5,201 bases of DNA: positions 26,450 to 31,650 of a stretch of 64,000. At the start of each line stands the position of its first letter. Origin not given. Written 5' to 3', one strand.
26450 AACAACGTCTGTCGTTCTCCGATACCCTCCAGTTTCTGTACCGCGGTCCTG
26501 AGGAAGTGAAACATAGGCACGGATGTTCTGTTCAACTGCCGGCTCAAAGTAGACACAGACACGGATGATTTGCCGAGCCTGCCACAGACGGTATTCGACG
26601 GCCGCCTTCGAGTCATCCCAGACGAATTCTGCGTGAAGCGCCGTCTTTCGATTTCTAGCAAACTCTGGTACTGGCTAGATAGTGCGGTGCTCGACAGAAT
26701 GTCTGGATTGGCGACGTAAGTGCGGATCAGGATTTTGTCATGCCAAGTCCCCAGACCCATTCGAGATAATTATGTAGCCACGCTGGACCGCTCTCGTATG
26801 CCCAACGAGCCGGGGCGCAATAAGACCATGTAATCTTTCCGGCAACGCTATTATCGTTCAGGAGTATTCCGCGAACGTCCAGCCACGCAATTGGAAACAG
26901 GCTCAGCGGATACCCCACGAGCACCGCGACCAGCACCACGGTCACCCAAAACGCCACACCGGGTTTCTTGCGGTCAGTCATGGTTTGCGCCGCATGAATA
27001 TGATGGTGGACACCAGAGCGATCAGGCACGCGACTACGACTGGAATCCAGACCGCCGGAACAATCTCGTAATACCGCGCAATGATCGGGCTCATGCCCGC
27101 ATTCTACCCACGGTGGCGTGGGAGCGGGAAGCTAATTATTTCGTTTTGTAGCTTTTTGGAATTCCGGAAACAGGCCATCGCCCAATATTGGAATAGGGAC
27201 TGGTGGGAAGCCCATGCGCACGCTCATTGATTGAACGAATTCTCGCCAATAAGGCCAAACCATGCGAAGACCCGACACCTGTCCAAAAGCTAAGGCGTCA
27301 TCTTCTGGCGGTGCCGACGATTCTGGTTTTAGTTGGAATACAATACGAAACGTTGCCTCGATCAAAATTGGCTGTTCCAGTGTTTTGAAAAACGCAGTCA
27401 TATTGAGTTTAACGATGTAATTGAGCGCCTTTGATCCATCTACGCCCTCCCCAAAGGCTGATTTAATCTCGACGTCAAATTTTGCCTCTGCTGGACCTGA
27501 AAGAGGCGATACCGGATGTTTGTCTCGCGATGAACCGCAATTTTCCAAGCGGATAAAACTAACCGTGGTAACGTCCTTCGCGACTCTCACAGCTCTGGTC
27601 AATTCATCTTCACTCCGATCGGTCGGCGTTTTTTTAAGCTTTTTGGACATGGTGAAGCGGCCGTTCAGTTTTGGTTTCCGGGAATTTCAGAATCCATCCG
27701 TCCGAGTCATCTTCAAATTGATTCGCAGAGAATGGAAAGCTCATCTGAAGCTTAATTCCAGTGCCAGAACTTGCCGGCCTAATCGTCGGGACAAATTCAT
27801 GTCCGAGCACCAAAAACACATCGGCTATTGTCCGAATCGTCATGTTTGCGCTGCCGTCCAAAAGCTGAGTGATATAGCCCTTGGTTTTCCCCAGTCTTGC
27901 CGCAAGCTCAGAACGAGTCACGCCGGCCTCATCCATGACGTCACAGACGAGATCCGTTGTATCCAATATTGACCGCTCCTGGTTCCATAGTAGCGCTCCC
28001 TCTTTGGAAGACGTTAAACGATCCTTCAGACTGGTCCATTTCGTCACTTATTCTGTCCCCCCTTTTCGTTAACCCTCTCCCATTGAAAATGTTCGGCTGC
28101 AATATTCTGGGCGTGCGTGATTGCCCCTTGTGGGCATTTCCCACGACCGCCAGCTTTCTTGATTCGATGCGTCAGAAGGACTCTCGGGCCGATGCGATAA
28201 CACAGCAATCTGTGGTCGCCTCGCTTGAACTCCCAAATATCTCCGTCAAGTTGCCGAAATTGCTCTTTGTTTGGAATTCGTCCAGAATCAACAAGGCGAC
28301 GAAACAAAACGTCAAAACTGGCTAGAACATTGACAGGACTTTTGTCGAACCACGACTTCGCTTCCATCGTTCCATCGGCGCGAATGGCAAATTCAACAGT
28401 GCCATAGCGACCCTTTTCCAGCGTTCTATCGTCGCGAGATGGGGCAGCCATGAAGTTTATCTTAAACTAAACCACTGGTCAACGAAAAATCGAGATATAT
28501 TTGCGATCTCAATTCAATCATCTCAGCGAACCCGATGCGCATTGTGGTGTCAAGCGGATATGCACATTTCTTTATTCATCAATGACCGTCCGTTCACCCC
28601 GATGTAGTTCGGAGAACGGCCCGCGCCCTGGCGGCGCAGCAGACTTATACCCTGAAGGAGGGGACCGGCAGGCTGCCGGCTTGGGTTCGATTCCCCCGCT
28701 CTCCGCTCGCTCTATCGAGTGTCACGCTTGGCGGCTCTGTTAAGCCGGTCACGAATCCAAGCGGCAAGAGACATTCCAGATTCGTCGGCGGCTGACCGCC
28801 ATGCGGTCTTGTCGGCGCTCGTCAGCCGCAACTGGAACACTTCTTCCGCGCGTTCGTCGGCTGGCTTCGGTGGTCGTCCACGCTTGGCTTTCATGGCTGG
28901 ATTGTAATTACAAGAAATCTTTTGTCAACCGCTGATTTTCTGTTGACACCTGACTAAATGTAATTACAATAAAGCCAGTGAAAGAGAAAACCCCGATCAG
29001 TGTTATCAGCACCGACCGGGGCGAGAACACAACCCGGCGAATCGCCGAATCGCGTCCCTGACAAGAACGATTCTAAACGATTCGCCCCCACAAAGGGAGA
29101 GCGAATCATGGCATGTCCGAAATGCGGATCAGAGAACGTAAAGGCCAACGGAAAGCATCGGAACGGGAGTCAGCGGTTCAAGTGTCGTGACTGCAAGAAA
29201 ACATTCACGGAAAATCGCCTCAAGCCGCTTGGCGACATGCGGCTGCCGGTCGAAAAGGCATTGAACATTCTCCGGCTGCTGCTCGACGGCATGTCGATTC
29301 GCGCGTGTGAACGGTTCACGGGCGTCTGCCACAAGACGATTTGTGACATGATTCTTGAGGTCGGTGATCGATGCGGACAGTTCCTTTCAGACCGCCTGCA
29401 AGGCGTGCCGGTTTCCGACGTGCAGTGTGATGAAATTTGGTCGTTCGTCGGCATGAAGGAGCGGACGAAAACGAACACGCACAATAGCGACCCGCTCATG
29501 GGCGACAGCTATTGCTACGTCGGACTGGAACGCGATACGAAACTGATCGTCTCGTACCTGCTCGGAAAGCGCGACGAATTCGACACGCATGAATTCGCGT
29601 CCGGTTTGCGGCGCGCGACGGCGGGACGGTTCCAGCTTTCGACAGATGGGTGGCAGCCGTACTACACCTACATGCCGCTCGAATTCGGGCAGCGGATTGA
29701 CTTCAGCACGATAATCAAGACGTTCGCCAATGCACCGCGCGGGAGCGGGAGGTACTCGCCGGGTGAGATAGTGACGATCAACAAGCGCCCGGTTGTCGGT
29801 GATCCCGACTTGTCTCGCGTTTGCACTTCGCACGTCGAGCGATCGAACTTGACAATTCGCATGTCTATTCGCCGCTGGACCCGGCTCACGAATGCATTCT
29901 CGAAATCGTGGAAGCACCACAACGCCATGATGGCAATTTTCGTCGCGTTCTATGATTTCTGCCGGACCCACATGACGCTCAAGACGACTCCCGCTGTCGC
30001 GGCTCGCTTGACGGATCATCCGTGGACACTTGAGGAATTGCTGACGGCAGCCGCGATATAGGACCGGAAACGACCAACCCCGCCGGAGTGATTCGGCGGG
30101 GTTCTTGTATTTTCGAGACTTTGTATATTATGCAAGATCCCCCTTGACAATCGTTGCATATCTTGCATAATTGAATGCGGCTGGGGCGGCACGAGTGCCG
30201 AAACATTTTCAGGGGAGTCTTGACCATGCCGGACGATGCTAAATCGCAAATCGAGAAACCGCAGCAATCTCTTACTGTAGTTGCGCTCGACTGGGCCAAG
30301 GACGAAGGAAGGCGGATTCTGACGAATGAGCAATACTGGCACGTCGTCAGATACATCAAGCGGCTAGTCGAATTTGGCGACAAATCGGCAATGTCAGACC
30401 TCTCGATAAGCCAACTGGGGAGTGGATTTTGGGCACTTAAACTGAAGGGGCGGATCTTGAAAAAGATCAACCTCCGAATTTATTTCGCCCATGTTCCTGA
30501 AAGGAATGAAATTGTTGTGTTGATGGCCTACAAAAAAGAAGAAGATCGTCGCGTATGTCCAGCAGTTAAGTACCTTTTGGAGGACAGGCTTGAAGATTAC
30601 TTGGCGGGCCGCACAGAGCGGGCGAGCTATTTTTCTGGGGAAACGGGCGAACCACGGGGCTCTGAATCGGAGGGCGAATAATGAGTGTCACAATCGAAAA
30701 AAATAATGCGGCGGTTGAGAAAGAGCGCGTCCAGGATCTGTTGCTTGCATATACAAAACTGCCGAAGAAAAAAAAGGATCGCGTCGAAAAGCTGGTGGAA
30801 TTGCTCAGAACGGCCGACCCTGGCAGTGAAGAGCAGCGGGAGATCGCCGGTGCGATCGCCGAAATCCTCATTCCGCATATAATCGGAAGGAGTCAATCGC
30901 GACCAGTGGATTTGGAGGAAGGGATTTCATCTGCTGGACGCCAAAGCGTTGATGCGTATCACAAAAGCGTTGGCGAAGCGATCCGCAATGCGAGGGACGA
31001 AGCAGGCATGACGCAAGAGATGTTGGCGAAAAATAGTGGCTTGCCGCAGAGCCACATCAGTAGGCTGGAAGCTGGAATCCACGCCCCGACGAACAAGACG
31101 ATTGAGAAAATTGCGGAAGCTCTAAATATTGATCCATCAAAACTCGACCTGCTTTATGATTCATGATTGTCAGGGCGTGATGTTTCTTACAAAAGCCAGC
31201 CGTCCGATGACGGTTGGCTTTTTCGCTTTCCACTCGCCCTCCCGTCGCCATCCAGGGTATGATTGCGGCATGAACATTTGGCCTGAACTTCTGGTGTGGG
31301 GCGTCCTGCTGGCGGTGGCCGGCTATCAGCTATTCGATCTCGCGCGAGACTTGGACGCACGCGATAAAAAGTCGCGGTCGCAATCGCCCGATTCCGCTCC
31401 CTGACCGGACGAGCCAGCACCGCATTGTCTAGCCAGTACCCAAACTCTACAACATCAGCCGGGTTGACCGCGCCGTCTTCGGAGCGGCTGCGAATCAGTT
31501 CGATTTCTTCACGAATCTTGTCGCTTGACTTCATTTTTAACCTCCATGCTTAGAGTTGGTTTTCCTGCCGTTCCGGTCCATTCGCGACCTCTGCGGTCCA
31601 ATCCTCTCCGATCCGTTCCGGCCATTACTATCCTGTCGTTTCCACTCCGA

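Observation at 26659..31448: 4.8-kb cargo transposon splits a phage head-region gene: 25-bp inverted ends, 8-bp target duplication, exact in-frame restoration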

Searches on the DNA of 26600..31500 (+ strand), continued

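Call 67: search_with_rna_model(model_id=R1, sources=[L096, L097, L098, L099, L100, L101], max_evalue=1, show_alignments=6)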
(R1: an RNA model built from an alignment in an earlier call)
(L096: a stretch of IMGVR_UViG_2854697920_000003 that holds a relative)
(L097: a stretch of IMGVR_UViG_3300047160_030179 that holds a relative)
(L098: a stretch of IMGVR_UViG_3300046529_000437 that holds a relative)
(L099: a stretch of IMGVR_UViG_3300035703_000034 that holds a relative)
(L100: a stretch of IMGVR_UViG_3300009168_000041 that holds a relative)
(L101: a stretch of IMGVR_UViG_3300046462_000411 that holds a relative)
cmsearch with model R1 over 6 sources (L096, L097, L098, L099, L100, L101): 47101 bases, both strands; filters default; matches with E-value up to 1: 6.
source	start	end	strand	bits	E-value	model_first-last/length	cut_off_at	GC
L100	3862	3972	+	91.8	3.1e-25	1-109/109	no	0.66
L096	225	349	+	18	0.0016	1-109/109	no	0.64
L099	7817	7936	+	16.5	0.0047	1-109/109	no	0.68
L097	6280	6294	+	11.1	0.18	20-34/109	no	0.93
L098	1905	1919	-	10.2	0.32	20-34/109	no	0.87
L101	7311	7325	-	10.2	0.32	20-34/109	no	0.87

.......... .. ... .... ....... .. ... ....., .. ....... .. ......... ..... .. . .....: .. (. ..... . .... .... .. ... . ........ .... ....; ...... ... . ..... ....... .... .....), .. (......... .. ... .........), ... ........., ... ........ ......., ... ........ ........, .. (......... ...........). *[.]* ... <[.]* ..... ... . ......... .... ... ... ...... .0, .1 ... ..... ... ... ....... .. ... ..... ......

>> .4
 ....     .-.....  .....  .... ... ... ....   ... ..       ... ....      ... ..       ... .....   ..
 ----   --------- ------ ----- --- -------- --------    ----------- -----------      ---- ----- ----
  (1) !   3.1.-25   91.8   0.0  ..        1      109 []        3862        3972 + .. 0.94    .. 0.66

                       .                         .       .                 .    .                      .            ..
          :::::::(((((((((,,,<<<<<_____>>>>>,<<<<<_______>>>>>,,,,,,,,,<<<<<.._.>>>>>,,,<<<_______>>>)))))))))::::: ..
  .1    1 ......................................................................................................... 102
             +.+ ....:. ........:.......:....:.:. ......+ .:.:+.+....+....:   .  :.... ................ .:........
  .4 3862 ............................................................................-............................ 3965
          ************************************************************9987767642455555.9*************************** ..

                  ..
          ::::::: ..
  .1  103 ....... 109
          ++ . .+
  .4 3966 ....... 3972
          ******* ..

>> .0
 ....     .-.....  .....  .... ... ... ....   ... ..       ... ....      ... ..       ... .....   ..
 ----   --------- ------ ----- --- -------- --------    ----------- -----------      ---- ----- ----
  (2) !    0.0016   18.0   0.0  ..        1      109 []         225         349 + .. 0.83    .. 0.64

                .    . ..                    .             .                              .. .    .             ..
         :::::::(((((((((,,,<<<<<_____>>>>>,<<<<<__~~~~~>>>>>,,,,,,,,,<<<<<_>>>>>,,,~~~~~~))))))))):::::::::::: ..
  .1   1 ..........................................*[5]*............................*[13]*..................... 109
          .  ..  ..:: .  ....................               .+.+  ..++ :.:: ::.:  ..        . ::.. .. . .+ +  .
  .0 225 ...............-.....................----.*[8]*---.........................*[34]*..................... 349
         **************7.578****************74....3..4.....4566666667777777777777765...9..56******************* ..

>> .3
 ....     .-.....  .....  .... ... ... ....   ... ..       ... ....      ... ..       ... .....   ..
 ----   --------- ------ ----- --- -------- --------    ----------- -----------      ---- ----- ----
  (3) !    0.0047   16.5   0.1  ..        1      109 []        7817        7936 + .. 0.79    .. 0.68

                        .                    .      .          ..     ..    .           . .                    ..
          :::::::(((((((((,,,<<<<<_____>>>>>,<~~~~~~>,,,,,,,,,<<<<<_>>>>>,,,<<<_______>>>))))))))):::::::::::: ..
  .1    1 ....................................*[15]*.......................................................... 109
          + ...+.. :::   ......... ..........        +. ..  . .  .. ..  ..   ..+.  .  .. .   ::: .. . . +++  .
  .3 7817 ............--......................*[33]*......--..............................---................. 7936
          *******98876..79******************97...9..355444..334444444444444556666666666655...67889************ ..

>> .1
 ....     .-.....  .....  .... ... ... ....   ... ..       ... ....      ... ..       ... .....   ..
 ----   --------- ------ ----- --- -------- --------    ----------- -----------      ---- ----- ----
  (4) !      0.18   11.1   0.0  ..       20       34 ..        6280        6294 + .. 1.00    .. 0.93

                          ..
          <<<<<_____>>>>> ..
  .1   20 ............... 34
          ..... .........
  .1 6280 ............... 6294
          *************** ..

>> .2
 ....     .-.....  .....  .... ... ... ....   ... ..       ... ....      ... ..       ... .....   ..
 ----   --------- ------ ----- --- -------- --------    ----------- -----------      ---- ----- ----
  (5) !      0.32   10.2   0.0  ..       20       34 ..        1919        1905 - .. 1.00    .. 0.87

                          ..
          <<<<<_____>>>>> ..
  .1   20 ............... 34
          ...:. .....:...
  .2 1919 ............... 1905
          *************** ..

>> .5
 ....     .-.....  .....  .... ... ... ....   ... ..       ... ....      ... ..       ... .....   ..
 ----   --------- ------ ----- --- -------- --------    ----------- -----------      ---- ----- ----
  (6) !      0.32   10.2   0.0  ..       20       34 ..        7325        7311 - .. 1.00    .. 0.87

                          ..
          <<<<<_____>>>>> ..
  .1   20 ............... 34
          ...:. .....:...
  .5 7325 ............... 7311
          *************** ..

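Call 76: search_with_rna_model(model_id=R1, sources=[window, L006, L095, L091, L100], max_evalue=1e-10, make_alignment=true)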
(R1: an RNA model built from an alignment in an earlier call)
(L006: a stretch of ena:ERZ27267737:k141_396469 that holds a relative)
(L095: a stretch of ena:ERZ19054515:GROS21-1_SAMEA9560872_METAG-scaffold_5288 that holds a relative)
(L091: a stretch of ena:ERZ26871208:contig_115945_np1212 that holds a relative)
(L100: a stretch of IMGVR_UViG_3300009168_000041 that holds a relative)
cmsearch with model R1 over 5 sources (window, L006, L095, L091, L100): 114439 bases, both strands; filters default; matches with E-value up to 1e-10: 5.
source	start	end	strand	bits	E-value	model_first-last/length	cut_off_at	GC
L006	7500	7610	+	109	6.5e-30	1-109/109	no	0.63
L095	2618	2726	+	107.7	1.5e-29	1-109/109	no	0.6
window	28604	28716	+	105.8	5.4e-29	1-109/109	no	0.67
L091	851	955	+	102.1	6.7e-28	1-109/109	no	0.65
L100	3862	3972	+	91.8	7.5e-25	1-109/109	no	0.66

Alignment A6: 5 matches aligned to the model, 114 columns, each read 5' to 3' on its own strand. Consensus structure (alignment columns), stored with it:
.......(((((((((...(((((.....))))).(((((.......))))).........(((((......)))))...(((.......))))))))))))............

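Call 110: search_with_rna_model(model_id=R1, sources=[L004, L005, L092, L087, L089, L102], filters=off, max_evalue=1)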
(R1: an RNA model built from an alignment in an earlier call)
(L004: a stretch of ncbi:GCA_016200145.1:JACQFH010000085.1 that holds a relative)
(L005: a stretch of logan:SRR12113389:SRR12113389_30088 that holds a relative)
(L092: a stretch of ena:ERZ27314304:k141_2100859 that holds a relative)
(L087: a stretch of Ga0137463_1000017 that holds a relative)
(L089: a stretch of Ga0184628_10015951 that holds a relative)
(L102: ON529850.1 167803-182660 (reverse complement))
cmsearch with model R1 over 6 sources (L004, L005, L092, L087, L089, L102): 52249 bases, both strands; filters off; matches with E-value up to 1: 9.
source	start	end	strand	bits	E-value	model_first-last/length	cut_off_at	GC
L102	12517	12559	-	13.5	0.04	1-109/109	no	0.67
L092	8490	8534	-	10.3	0.34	1-109/109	no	0.62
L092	10381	10477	-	9.6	0.56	1-109/109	no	0.56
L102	4743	4788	-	9.2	0.7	1-109/109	no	0.7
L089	2898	2964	-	9.2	0.73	1-109/109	no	0.58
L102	1793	1873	+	8.8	0.91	1-109/109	no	0.63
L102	9552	9564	-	8.8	0.92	21-33/109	no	0.85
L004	1663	1768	+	8.8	0.96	1-109/109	no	0.61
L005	745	850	+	8.8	0.96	1-109/109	no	0.61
